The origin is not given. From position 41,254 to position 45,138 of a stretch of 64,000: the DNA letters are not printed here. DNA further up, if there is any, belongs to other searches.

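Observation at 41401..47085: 1894-aa single-ORF helicase-nuclease with an N-terminal M48-like peptidase and TerB-like modules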

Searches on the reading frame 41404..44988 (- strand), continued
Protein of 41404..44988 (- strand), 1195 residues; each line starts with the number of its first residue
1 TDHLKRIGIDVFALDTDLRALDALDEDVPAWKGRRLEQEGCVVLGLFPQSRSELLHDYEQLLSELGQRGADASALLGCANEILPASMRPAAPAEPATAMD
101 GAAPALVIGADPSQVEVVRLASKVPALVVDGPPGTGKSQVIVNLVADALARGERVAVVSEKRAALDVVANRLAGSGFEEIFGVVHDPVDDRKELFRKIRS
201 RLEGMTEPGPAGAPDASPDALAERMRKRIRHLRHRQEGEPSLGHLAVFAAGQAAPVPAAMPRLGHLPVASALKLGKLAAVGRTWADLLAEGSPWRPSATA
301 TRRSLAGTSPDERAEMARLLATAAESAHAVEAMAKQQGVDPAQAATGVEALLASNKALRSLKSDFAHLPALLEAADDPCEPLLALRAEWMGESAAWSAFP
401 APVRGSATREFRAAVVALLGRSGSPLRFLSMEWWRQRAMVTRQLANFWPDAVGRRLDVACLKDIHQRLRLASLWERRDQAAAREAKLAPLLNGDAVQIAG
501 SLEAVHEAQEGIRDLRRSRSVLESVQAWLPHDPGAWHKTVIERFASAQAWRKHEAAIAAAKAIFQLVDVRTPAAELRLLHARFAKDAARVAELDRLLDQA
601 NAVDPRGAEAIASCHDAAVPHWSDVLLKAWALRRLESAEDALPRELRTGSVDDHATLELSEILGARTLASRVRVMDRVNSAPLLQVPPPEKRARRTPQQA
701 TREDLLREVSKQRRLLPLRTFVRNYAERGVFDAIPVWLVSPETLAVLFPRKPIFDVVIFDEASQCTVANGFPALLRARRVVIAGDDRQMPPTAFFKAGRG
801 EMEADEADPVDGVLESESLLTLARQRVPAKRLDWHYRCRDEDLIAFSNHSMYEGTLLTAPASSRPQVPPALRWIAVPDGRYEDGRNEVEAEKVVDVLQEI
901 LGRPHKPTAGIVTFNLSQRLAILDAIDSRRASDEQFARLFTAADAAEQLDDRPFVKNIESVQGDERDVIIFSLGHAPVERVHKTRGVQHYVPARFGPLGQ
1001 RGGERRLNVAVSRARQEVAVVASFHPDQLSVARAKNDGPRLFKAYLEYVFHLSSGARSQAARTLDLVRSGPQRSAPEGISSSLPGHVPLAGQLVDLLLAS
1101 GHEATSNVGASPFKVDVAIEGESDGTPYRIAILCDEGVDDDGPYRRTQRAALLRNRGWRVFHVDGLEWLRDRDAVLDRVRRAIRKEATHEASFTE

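Call 101: fold_search(model_id=the predicted structure, library=pdb)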
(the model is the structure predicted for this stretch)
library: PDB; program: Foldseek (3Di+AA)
matches with E <= 10: 870; with E <= 0.001: 66
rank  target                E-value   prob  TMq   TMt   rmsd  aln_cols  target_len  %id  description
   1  4pj3                  2.6e-11  1.00  0.24  0.21  35.9      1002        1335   12  Structural insight into the function and evolution of the spliceosomal helicase Aquarius, Structure of Aquarius in compl (released 2015-01-21)
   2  2xzo_A                2.7e-11  1.00  0.19  0.33   8.4       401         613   20  Upf1 helicase - RNA complex (released 2011-03-30)
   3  5mqf_U                2.8e-11  1.00  0.23  0.22  41.5       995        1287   13  Cryo-EM structure of a human spliceosome activated for step 2 of splicing (C* complex) (released 2017-03-22)
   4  8ftm_A                3.4e-11  1.00  0.20  0.32  23.9       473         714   19  Setx-ssRNA-ADP-SO4 complex (released 2023-10-25)
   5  8ro2_Q                3.5e-11  1.00  0.25  0.22  40.5      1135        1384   13  Integrative Structure of the human intron lariat Spliceosome (ILS'') (released 2024-09-18)
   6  6ff7_U                3.8e-11  1.00  0.23  0.21  36.0      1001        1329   12  human Bact spliceosome core structure (released 2019-03-13)
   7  5z56_Q                6.8e-11  1.00  0.23  0.21  40.7       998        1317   13  cryo-EM structure of a human activated spliceosome (mature Bact) at 5.1 angstrom. (released 2018-09-19)
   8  5xjc_Q                8.0e-11  1.00  0.18  0.17  12.0       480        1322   17  Cryo-EM structure of the human spliceosome just prior to exon ligation at 3.6 angstrom (released 2017-07-05)
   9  9l5s_Y                8.8e-11  1.00  0.25  0.23  38.1      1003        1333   14  Cryo-EM structure of the thermophile spliceosome (state B*Q1) (released 2025-03-12)
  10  9l5t_Y                1.1e-10  1.00  0.25  0.22  38.5      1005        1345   13  Cryo-EM structure of the thermophile spliceosome (state B*Q2) (released 2025-03-12)
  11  4b3g_B                1.2e-10  1.00  0.19  0.36  11.4       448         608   18  crystal structure of Ighmbp2 helicase in complex with RNA (released 2012-09-26)
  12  8ftm_B                1.5e-10  1.00  0.19  0.31  21.6       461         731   17  Setx-ssRNA-ADP-SO4 complex (released 2023-10-25)
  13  5eaw_A                1.6e-10  1.00  0.20  0.22   7.1       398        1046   18  Crystal structure of Dna2 nuclease-helicase (released 2015-11-18)
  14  7a5p_U                1.9e-10  1.00  0.23  0.21  40.2      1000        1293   13  Human C Complex Spliceosome - Medium-resolution PERIPHERY (released 2020-10-14)
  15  8ro0_Q                2.9e-10  1.00  0.19  0.17   8.7       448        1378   17  Structure of the C. elegans Intron Lariat Spliceosome primed for disassembly (ILS') (released 2024-08-07)
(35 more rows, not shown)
